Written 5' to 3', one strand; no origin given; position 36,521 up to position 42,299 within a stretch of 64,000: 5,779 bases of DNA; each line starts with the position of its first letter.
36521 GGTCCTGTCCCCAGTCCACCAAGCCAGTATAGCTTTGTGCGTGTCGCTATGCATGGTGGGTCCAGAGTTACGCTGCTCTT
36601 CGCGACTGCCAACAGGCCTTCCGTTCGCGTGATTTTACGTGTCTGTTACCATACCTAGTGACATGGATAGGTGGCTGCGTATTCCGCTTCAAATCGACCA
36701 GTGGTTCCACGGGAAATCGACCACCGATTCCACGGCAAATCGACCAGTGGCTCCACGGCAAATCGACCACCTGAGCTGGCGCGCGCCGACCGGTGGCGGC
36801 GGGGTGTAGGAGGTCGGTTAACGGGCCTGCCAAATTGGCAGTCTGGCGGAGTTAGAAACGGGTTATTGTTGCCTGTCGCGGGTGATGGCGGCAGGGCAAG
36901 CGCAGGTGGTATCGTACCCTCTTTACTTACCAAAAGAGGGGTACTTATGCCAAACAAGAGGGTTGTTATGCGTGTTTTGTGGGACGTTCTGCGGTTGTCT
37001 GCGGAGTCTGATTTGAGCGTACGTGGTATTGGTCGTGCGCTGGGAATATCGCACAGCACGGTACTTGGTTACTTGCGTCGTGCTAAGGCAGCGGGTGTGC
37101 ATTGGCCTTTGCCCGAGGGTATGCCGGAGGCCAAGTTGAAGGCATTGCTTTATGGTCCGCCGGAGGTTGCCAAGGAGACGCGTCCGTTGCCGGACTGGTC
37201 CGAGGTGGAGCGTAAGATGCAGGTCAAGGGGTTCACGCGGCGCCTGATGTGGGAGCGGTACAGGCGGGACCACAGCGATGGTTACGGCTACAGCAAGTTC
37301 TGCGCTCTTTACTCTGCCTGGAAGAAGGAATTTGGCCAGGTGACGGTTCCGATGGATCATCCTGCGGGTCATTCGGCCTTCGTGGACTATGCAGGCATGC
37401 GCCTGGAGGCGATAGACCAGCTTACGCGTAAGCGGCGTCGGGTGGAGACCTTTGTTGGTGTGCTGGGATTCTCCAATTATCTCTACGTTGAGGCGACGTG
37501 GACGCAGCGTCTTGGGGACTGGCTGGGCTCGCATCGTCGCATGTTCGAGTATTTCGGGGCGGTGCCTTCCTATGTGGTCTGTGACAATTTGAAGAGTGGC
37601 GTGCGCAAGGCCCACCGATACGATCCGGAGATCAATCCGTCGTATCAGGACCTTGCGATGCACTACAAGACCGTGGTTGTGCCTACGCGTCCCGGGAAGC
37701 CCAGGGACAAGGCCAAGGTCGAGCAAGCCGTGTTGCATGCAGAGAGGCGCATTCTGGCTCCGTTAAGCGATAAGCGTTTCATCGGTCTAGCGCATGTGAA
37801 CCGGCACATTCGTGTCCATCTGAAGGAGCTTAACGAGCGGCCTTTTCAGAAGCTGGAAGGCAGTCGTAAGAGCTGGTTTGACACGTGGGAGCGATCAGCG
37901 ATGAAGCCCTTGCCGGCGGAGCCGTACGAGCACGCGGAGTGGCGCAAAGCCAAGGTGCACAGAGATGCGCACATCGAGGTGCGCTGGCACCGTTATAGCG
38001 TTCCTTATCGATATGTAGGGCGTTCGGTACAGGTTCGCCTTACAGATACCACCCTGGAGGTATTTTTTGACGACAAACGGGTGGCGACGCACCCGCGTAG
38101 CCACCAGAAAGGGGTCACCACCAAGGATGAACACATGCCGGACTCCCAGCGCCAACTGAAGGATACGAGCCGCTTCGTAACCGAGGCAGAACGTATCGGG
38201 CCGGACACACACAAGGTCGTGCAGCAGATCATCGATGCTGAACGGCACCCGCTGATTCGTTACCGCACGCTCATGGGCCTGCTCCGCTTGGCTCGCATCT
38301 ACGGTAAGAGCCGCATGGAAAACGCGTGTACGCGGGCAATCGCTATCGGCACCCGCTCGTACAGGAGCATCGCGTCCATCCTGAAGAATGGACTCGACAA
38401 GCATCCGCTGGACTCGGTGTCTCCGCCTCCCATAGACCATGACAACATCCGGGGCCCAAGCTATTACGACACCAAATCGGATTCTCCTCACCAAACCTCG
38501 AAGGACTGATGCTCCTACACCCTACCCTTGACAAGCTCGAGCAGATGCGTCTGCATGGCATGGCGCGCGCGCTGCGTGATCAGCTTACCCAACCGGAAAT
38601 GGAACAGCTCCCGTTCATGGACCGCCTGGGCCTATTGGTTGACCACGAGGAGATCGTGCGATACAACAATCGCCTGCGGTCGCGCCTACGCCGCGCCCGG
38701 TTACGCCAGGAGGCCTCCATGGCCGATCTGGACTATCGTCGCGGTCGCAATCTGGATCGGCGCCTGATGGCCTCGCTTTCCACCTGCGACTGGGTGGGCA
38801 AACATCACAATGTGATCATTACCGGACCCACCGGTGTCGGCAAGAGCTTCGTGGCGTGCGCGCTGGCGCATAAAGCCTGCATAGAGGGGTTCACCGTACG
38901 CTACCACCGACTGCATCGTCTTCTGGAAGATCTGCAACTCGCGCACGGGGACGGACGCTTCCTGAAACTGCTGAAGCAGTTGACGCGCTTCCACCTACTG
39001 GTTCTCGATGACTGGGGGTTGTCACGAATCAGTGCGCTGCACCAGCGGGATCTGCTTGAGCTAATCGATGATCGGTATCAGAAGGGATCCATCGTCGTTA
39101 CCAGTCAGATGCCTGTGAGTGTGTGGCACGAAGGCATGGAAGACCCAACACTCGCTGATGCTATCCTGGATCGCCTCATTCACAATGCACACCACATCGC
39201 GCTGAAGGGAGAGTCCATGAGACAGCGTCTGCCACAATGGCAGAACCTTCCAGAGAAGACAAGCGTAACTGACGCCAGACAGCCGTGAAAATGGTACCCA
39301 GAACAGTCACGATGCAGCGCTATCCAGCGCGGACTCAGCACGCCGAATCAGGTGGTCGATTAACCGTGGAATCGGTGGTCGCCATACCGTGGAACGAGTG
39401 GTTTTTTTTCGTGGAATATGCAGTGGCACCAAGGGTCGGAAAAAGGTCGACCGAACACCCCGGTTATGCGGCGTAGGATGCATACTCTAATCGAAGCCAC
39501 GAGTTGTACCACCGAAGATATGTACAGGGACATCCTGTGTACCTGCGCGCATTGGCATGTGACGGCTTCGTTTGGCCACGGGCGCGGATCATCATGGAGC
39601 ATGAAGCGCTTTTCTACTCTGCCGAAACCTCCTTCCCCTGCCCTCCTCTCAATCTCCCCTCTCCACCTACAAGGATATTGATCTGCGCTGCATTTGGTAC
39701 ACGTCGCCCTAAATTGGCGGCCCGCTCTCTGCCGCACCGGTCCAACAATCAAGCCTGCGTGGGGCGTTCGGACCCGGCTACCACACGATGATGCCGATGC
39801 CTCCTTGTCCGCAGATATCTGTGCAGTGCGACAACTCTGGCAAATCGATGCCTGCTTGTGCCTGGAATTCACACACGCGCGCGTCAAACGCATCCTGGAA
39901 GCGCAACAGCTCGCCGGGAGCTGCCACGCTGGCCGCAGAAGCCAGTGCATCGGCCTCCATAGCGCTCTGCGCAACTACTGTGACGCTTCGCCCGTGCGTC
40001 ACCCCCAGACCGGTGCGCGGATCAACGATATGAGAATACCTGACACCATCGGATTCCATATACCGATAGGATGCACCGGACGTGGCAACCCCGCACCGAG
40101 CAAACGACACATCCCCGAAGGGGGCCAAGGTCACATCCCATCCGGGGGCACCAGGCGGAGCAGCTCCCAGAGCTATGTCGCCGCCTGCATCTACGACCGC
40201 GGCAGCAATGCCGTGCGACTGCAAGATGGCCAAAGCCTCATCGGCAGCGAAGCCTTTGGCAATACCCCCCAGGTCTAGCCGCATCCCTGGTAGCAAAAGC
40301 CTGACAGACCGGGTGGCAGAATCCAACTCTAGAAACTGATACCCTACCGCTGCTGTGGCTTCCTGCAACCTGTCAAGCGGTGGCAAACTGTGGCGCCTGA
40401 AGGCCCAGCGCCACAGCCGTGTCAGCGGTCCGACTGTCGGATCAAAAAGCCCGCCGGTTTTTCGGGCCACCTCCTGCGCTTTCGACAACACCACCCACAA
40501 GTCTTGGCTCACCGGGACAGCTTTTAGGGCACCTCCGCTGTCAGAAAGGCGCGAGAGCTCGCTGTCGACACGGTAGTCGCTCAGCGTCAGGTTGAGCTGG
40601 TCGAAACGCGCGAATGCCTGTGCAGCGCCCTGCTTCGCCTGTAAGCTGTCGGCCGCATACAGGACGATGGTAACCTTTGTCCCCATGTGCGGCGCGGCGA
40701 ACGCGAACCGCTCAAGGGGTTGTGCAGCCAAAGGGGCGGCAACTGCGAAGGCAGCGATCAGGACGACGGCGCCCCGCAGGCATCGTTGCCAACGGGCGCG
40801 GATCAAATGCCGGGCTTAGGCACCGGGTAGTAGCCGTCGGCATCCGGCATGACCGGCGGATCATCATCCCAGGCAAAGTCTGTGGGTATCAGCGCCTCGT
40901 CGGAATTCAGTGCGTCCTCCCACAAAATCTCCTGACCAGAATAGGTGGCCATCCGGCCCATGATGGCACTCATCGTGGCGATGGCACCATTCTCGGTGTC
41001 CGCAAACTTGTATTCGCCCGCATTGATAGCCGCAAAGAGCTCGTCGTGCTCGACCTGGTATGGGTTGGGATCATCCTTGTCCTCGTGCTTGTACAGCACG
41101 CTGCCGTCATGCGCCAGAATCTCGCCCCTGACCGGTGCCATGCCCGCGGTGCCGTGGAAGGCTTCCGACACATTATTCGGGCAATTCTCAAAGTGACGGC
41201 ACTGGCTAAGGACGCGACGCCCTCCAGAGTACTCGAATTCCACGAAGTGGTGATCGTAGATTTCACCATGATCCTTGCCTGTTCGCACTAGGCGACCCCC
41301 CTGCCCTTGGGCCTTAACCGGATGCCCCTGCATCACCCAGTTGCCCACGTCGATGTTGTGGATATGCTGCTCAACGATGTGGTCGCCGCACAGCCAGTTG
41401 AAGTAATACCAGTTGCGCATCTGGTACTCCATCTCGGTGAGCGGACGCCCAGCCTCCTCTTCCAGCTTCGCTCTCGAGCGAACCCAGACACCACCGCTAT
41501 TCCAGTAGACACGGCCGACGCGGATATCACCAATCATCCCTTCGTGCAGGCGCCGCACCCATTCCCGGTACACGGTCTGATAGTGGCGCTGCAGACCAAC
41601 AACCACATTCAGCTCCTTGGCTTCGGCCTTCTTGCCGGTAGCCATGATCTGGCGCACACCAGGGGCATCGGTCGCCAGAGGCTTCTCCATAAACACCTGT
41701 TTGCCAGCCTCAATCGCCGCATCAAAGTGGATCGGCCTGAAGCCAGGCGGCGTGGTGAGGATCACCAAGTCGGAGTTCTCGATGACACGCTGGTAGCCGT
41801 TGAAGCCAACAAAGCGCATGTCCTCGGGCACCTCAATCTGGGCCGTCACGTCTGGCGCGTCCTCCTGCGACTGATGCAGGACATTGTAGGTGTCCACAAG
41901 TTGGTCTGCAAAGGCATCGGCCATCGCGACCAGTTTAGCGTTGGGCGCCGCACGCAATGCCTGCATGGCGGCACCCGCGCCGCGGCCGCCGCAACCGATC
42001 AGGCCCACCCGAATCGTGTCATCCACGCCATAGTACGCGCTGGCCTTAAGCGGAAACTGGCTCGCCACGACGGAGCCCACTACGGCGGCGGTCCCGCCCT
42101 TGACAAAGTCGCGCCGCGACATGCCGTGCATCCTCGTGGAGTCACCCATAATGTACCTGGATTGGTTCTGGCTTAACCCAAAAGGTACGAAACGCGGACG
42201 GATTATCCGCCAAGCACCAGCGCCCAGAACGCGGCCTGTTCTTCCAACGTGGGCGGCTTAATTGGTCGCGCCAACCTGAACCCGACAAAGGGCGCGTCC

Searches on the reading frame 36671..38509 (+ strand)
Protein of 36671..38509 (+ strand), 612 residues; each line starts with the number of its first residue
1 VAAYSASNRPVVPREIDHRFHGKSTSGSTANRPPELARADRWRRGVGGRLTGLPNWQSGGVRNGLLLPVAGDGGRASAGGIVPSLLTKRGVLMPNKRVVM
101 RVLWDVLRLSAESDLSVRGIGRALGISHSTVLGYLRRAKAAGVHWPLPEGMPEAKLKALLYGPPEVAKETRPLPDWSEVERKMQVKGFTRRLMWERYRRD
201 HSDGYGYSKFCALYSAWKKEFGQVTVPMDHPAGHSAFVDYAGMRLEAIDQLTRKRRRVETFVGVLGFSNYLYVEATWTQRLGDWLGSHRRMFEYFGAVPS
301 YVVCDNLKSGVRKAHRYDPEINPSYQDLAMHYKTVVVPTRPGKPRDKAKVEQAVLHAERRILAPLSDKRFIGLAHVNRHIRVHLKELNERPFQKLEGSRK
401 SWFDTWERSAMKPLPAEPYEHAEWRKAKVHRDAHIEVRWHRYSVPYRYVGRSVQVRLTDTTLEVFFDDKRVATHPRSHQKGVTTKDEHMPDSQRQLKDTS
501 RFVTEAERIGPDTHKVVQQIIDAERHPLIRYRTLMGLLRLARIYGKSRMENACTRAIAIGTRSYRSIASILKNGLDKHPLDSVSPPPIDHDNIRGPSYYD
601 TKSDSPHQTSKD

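Call 49: search_protein_families(library=ncbifam, proteins=[window:36671-38509:+], max_evalue=1e-10)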
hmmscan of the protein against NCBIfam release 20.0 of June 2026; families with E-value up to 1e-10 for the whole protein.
window:36671-38509:+ (612 aa): 2 families
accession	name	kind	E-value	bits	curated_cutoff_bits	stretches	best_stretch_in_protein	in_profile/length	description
NF033546.1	transpos_IS21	equivalog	9.9e-80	268.2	160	1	108-416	2-294/294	IS21 family transposase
NF038385.1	IS66_access_TnpA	equivalog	8.5e-14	51.6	150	1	103-181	5-85/190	IS66-like element accessory protein TnpA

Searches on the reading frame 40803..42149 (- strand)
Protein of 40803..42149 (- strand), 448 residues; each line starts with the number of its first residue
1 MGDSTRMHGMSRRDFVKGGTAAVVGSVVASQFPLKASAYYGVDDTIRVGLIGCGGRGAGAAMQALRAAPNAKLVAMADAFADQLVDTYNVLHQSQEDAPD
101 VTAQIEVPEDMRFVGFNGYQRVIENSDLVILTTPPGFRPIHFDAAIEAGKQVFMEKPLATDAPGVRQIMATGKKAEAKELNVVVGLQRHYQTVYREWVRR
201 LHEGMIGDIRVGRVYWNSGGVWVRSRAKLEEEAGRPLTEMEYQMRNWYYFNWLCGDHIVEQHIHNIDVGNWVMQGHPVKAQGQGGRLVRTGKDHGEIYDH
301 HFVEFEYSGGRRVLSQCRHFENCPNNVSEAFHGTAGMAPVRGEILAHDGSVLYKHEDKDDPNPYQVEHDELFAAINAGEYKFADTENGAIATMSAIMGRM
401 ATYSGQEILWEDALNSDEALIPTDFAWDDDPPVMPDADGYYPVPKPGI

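Call 49: search_protein_families(library=ncbifam, proteins=[window:40803-42149:-], max_evalue=1e-10)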
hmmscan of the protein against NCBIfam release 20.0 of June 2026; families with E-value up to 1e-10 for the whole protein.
window:40803-42149:- (448 aa): 2 families
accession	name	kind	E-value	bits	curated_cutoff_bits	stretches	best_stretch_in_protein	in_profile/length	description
TIGR04380.1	myo_inos_iolG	equivalog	9.3e-15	54.3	355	1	46-211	2-147/330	inositol 2-dehydrogenase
NF052679.1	InsChiInosDhIolG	equivalog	2.1e-12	46.7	540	0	45-208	2-147/343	bifunctional inositol 2-dehydrogenase/D-chiro-inositol 1-dehydrogenase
